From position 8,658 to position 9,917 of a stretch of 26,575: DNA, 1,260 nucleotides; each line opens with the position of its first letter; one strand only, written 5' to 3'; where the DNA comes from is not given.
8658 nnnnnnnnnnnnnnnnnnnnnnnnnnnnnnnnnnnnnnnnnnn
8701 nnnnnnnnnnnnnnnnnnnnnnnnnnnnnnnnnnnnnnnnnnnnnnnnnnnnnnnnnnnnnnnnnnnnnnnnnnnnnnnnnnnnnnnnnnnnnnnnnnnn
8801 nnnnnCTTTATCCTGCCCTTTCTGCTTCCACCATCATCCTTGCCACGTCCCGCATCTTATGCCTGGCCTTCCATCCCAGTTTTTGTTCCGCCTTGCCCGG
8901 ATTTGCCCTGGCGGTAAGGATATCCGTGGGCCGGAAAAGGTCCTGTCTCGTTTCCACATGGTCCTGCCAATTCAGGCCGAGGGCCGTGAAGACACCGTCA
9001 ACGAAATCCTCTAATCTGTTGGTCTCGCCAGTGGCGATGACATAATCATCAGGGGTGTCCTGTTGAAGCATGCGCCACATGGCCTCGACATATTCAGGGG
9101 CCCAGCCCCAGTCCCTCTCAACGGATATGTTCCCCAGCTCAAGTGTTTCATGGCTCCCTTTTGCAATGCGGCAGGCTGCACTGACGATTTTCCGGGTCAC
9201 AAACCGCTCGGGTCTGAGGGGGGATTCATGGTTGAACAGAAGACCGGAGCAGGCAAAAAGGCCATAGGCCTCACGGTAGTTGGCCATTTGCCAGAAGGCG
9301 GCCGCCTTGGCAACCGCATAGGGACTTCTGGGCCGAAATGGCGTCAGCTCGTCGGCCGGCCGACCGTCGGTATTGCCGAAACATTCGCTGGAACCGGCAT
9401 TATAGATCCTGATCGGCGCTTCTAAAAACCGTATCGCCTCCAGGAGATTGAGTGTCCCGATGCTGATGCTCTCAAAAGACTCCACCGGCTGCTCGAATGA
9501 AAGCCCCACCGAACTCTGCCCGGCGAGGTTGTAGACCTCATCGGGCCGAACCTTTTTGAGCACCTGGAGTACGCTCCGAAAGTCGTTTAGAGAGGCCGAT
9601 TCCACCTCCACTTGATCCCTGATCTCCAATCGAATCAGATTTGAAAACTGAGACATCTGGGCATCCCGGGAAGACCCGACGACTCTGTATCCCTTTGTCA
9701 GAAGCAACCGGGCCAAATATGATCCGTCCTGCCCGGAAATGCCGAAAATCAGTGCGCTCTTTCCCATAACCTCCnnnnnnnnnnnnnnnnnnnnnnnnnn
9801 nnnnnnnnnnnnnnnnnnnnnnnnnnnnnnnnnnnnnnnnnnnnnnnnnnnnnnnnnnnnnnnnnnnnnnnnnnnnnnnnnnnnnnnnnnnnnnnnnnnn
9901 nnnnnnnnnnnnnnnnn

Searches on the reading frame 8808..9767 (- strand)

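Call 30: search_protein_families(library=pfam, proteins=[window:8808-9767:-])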
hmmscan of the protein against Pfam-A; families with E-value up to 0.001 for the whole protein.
window:8808-9767:- (319 aa): 2 families
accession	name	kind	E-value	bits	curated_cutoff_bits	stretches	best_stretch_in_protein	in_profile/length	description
PF16363.11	GDP_Man_Dehyd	-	1.5e-107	360.4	27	1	6-312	1-332/332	GDP-mannose 4,6 dehydratase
PF01370.27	Epimerase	-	1.7e-57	195.1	20.9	1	5-245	1-240/240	NAD dependent epimerase/dehydratase family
